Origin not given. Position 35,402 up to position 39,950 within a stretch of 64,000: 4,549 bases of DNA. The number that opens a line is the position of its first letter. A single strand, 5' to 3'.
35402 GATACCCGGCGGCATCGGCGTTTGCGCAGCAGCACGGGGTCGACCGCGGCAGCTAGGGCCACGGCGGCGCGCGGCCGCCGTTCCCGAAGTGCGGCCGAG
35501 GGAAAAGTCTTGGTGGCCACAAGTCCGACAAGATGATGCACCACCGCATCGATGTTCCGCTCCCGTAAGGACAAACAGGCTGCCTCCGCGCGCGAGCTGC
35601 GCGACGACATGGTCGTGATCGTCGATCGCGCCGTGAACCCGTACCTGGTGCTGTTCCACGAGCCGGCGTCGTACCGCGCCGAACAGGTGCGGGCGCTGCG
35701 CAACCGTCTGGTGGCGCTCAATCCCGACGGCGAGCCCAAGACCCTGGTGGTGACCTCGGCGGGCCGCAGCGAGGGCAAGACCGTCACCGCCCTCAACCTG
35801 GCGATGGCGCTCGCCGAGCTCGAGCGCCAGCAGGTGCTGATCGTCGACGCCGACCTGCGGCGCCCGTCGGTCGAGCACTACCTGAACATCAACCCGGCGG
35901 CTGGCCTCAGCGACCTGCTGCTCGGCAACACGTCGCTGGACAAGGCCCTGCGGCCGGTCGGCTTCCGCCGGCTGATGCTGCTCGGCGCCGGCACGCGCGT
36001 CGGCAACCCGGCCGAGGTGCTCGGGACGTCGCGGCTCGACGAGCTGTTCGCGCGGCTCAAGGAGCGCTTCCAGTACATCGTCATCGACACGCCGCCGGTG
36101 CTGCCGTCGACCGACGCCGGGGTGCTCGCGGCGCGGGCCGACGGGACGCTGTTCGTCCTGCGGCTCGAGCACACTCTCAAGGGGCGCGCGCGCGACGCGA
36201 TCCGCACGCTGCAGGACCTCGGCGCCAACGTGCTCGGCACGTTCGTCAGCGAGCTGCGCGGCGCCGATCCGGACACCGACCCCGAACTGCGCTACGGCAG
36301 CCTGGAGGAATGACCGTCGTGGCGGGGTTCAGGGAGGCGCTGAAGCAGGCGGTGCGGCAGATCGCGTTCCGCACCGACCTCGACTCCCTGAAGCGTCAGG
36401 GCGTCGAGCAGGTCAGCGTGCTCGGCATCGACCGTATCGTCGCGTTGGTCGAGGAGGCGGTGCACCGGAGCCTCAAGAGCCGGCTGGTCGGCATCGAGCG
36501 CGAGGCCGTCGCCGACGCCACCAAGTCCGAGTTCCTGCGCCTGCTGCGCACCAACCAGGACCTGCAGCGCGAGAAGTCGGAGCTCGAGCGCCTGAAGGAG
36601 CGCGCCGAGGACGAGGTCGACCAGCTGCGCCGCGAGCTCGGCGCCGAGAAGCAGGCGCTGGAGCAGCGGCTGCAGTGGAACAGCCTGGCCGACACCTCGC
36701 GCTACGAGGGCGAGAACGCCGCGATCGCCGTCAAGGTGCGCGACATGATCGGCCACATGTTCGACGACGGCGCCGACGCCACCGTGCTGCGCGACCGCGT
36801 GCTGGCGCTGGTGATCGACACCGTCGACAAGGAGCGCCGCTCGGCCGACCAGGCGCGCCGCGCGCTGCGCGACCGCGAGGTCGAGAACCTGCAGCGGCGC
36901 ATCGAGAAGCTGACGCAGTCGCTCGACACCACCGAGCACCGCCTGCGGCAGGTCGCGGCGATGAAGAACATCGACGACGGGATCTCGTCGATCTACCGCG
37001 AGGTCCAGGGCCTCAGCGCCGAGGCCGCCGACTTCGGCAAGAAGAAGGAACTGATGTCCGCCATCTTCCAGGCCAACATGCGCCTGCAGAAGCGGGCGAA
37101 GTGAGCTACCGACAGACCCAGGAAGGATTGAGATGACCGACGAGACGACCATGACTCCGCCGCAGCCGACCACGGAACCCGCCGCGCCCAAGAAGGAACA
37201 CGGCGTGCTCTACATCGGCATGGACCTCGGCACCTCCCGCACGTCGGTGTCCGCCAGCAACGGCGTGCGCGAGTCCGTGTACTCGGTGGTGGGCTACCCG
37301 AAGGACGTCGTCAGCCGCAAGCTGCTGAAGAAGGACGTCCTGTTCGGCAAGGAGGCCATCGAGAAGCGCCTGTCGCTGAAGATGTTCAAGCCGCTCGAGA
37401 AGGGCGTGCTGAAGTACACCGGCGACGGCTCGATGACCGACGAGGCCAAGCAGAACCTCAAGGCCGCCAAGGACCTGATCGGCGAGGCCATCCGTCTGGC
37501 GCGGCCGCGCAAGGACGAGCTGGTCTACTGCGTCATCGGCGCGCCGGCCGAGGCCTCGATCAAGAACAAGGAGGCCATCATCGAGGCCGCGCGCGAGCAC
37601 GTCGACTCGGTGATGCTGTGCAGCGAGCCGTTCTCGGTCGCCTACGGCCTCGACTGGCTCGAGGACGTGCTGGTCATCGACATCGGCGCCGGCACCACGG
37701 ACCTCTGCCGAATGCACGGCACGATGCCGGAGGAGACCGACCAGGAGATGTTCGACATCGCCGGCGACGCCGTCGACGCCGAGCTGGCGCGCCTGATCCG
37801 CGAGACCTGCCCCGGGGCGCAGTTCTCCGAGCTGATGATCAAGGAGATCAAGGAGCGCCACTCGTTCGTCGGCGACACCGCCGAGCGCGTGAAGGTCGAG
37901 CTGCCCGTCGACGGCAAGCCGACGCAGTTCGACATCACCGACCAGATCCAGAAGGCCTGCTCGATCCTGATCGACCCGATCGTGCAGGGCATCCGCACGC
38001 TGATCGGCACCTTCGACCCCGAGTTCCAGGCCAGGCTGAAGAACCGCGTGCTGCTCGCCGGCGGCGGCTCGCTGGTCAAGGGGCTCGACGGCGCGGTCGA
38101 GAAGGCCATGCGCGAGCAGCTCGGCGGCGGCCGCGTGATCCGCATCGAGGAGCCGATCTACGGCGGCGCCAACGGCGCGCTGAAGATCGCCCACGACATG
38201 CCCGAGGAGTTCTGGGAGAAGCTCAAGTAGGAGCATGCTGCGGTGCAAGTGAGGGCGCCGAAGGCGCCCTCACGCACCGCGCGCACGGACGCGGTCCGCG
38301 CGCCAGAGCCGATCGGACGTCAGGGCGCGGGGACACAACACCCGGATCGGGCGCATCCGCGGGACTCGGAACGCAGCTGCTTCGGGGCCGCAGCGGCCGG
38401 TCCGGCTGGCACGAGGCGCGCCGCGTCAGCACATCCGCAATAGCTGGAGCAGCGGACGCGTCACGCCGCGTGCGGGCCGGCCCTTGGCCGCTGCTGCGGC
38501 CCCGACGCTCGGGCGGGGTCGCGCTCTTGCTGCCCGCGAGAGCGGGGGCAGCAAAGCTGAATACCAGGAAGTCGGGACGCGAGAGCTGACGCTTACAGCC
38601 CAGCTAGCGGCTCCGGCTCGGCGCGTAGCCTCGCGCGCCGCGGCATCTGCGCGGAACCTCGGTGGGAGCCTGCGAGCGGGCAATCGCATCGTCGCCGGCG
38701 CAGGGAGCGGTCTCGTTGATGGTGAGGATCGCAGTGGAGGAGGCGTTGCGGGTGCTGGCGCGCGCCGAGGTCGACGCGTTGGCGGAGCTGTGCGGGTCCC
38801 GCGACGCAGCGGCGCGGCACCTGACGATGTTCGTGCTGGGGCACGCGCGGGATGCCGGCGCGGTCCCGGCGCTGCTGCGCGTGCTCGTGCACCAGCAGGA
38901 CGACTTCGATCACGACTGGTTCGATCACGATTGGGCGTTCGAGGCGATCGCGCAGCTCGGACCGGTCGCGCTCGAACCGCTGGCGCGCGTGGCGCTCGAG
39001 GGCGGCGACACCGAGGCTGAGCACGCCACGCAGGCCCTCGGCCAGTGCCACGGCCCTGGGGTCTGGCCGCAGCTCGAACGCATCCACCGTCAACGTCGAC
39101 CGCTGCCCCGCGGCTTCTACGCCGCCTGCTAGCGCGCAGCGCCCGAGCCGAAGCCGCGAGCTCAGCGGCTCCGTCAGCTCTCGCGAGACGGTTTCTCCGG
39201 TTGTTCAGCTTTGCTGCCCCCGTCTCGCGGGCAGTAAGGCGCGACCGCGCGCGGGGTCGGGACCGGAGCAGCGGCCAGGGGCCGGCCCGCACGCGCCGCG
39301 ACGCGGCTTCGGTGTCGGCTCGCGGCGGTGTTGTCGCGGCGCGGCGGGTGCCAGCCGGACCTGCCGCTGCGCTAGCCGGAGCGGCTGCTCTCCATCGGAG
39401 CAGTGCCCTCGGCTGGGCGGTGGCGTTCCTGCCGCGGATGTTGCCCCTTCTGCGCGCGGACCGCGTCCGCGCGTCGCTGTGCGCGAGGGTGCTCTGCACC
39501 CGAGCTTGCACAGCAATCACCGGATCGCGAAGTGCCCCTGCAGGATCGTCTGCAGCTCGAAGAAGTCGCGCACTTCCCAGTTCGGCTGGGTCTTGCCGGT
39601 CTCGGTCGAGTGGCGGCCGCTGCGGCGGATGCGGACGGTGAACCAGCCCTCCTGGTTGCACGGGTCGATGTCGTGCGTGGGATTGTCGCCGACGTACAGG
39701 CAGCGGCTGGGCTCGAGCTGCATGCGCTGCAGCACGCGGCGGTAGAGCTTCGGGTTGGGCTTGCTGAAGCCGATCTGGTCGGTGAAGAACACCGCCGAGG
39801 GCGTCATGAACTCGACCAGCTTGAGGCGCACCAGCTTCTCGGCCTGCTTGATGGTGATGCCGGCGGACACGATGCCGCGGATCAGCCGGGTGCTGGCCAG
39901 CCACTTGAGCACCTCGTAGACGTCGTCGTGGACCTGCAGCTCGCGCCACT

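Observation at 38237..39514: ~400-bp imperfect inverted repeats begin 3-7 nt after two convergent stop codons and enclose a small HEAT-repeat gene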

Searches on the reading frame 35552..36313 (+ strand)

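Call 8: search_protein_families(library=pfam, proteins=[window:35552-36313:+], max_evalue=0.01)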
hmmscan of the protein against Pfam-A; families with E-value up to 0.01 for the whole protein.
window:35552-36313:+ (253 aa): 5 families
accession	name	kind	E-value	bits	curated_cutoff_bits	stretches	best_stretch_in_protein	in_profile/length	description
PF13614.12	AAA_31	-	9.6e-09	35.9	27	1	75-206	14-150/177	AAA domain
PF01656.29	CbiA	-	7e-06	26.5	25.4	1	67-175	3-71/125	CobQ/CobB/MinD/ParA nucleotide binding domain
PF09140.17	MipZ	-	1.9e-05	24.5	20.7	1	67-182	5-109/262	ATPase MipZ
PF10609.15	ParA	-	2.1e-05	24.5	27.1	1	64-182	5-121/246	NUBPL iron-transfer P-loop NTPase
PF25199.1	nSTAND_NTPase5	-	0.002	18.4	34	1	41-107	20-85/145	Novel STAND NTPase 5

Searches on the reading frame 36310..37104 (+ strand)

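Call 8: search_protein_families(library=pfam, proteins=[window:36310-37104:+], max_evalue=0.01)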
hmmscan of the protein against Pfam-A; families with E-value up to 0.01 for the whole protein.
window:36310-37104:+ (264 aa): 2 families
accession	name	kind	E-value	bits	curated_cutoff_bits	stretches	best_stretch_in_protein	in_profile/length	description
PF16632.10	Caskin-tail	-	0.0049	17.7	35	0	110-156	11-56/63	C-terminal region of Caskin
PF15294.11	Leu_zip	-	0.0069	16.4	28.2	1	7-146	65-206/275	Leucine zipper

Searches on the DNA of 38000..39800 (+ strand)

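Call 6: search_rna_families(source=window, start=38000, end=39800, threshold=evalue, max_evalue=10)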
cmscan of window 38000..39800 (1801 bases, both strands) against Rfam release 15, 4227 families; matches with E-value up to 10: 4.
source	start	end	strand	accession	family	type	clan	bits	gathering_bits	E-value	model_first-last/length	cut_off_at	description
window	38823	38889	+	RF00981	mir-939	Gene; miRNA;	-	17.7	84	9.3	1-82/82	no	mir-939 microRNA precursor family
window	38904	38975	-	RF03221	mir-6715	Gene; miRNA;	-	17.4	82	6.2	1-57/57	no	mir-6715 microRNA precursor family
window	39092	39175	-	RF03937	mir-9456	Gene; miRNA;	-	17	80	6.1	1-68/68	no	mir-9456 microRNA precursor family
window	39361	39402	+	RF01727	SAM-SAH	Cis-reg; riboswitch;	-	13.4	40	8.1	1-49/49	no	SAM/SAH riboswitch aptamer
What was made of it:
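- On Known structured RNA family (Rfam 15): Only E>6 noise in 38000-39800 (call 6).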

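Call 39: search_dna_similar(query=window:38231-39516:+, collection=plasmids, mode=distant, max_evalue=0.001, max_rows=10)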
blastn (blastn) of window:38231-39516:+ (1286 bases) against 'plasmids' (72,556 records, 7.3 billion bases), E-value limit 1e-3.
No match.

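Call 40: search_dna_similar(query=window:38231-39516:+, collection=phages, mode=distant, max_evalue=0.001, max_rows=10)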
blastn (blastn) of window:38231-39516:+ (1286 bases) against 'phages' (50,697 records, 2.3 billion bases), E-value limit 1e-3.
No match.
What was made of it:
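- On MITE / mobile insertion cassette / foldback element: No blastn match in plasmids or phages (calls 39, 40).
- Tried and rejected: Plasmids and phages: no match in sensitive blastn (calls 39, 40).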

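Call 66: build_rna_model(alignment_id=A3)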
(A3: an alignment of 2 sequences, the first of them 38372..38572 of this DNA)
Model R1 built from alignment A3 (2 sequences, 201 columns); structure: RNAalifold consensus.
model positions 201; base pairs 50; branch points 2; effective number of sequences 0.89; information 0.59 bits per position. Calibrated on 0.2 Mb of random sequence (short: E-values are rough).
structure used (alignment columns):
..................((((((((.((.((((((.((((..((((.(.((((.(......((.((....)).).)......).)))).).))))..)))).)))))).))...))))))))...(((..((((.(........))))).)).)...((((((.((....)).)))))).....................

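Call 67: search_with_rna_model(model_id=R1, sources=[window, L003, L004, L005, L006, L049, L050, L051, L052, L053], max_evalue=10)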
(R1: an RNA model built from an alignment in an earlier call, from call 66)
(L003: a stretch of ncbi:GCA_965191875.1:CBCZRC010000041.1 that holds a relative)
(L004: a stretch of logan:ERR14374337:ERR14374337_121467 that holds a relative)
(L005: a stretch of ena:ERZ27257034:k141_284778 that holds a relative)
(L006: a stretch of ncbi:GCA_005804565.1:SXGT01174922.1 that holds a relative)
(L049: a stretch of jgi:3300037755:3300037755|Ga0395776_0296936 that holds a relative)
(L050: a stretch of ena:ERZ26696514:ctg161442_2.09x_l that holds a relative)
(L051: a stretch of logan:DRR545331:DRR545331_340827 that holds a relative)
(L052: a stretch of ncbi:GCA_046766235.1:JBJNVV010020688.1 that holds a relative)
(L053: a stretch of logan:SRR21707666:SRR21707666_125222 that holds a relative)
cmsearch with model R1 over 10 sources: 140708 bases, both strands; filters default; matches with E-value up to 10: 27.
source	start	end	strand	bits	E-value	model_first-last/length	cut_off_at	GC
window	38372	38572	+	223.7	1.8e-47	1-201/201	no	0.75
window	39193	39389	-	185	5.6e-39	1-201/201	no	0.77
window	38390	38494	-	47.4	8.6e-09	19-123/201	no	0.77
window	39268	39370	+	28.4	0.00013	19-123/201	no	0.83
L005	2924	3090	-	19.4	0.012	1-201/201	no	0.66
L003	12967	13099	-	14.7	0.13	1-201/201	no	0.65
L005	2522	2676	+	10.9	0.87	1-201/201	no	0.7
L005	3004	3086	+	10.1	1.3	44-96/201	no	0.71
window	40321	40376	-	9.8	1.5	45-95/201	no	0.73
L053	4605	4628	+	9.3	1.9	129-152/201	no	0.79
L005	7834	7933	-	9.2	2.1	1-201/201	no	0.65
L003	9659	9674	+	9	2.3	162-177/201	no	0.88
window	38509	38620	-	8.2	3.4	1-201/201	no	0.69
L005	5827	5853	-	8.1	3.6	127-155/201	no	0.78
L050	1680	1709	-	7.9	3.8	56-85/201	no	0.57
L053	1571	1608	+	7.7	4.3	51-90/201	no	0.71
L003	937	1072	-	7.6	4.6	1-201/201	no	0.73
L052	5870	5893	+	7.4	5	129-152/201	no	0.75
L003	14941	14995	-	7.3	5.2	29-111/201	no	0.78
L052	2654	2675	-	7.1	6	130-151/201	no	0.73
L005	3725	3770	+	6.9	6.7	32-108/201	no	0.7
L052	971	993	+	6.5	8.1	158-180/201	no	0.74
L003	458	481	+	6.4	8.3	157-180/201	no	0.83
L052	5832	5849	-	6.1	9.7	161-178/201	no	0.72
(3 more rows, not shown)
